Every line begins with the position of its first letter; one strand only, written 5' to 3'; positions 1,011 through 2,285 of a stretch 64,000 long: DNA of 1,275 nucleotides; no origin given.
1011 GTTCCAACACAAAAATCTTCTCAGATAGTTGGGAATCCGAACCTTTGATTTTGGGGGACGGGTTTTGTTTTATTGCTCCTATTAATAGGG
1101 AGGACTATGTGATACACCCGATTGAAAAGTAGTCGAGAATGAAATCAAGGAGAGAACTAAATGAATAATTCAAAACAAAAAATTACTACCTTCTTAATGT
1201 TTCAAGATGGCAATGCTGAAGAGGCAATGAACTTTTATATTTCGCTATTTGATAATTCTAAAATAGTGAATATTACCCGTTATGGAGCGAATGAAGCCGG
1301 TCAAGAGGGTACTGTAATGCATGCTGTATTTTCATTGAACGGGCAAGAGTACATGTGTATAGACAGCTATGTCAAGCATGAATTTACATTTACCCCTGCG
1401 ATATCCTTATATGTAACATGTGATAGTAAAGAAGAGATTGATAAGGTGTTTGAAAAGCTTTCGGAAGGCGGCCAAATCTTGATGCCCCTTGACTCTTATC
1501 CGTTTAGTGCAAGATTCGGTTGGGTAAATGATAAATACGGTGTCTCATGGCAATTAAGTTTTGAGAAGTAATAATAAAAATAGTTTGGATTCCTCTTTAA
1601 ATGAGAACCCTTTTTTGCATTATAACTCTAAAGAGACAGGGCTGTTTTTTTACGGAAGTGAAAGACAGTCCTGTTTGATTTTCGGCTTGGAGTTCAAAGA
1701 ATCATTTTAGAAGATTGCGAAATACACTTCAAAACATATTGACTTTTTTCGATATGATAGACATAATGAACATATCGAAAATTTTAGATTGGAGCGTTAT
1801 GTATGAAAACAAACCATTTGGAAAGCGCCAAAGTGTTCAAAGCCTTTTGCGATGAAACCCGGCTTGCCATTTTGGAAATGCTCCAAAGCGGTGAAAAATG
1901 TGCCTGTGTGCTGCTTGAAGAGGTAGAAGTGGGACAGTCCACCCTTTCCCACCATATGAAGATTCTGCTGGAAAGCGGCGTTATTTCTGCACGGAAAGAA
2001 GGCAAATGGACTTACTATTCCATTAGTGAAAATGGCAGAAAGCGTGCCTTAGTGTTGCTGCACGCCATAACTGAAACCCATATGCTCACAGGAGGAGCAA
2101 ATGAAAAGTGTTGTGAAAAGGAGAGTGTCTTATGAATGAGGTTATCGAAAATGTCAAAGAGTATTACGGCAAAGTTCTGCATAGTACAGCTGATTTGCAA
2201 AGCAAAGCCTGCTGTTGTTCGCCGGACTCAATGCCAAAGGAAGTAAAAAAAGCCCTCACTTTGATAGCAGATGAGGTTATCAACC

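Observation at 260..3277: Arsenic-resistance cassette (DUF1697 remnant, PhnB-like VOC, arsR, arsM) bracketed by two near-identical copies of the same terminator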

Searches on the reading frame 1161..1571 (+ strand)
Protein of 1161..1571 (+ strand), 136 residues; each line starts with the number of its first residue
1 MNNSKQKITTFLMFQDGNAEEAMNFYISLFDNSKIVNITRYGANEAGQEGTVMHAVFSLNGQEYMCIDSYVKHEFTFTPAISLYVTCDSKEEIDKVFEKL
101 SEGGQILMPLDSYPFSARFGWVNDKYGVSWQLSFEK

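Call 6: search_protein_families(library=pfam, proteins=[window:1161-1571:+], max_evalue=0.01)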
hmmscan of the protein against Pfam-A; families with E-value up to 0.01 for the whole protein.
window:1161-1571:+ (136 aa): 2 families
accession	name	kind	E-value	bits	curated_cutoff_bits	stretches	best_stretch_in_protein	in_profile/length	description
PF06983.19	3-dmu-9_3-mt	-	3.1e-42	144.2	24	1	6-132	1-115/116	3-demethylubiquinone-9 3-methyltransferase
PF00903.31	Glyoxalase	-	3e-08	34.5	20.6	1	13-132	6-121/121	Glyoxalase/Bleomycin resistance protein/Dioxygenase superfamily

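Call 66: search_protein_families(library=ncbifam, proteins=[window:1161-1571:+], max_evalue=0.001)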
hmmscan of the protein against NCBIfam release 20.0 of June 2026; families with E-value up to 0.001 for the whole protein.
window:1161-1571:+ (136 aa): 1 family
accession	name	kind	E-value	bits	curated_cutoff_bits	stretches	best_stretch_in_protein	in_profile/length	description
NF007537.0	PRK10148.1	equivalog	4.9e-07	30.3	122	1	50-133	57-139/147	VOC family metalloprotein YjdN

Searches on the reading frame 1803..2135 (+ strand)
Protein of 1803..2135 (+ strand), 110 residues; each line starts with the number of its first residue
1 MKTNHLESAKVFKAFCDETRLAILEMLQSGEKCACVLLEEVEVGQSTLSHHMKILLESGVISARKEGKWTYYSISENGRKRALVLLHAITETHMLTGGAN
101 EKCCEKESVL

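Call 6: search_protein_families(library=pfam, proteins=[window:1803-2135:+], max_evalue=0.01)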
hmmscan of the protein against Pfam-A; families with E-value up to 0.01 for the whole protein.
window:1803-2135:+ (110 aa): 5 families
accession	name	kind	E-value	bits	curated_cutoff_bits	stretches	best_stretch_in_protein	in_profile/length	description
PF01022.26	HTH_5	-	4.7e-14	52.4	22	1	17-62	1-46/47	Bacterial regulatory protein, arsR family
PF12840.13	HTH_20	-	1.4e-07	31.8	27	1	17-61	3-48/51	Helix-turn-helix domain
PF13601.12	HTH_34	-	3.2e-05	24.4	27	1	20-83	2-70/80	Winged helix DNA-binding domain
PF13412.12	HTH_24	-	0.0053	16.7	21.9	0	17-61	2-47/48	Winged helix-turn-helix DNA-binding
PF24038.1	DUF7347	-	0.0065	17.1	27.6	1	9-58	2-55/77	Domain of unknown function (DUF7347)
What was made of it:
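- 1803..2135 (+): arsR (ArsR/SmtB metalloregulator). Pfam HTH_5 4.7e-14 (call 6).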

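Call 66: search_protein_families(library=ncbifam, proteins=[window:1803-2135:+], max_evalue=0.001)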
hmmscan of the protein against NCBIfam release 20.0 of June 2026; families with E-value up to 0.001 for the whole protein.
window:1803-2135:+ (110 aa): 10 families
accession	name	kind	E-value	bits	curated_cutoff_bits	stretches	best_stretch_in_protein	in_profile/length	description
NF033788.1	HTH_metalloreg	subfamily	1.3e-24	85.8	55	1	9-79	2-73/77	metalloregulator ArsR/SmtB family transcription factor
NF007528.0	PRK10141.1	subfamily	1.5e-16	60.3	97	1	5-76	3-75/117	metalloregulator ArsR/SmtB family transcription factor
NF033789.1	repress_SdpR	subfamily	7.2e-15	54.7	100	1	11-75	1-65/79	autorepressor SdpR family transcription factor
NF045707.1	Dbac_1936_reg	equivalog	7.1e-12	45.2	115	1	5-78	4-77/99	ArsR/SmtB-type metalloregulator TsoR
NF040642.1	sulf_sens_BigR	equivalog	2.3e-11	43.6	155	1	1-89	3-91/95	sulfite-sensing transcriptional repressor BigR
NF041413.1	ArsR_Rv2640c_fam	equivalog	8.4e-10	39.1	155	1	5-78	29-105/118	Rv2640c family ArsR-like transcriptional regulator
NF047906.1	CdPbTransRegCmtR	equivalog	9.7e-10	38.3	150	1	10-90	13-93/104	Cd(II)/Pb(II)-sensing metalloregulatory transcriptional regulator CmtR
NF053755.1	MsvR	equivalog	7.5e-06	25.8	220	1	10-66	5-61/236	transcriptional factor MsvR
NF053602.1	Phr_regulator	exception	4.6e-05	23.1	320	1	9-75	3-74/191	heat shock transcription regulator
TIGR01884.1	cas_HTH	subfamily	6.7e-05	22.4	60.2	1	7-76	131-200/202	CRISPR-associated CARF protein Csa3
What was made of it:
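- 1803..2135 (+): NCBIfam NF033788, 85.8 bits, above its cut-off (call 66).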
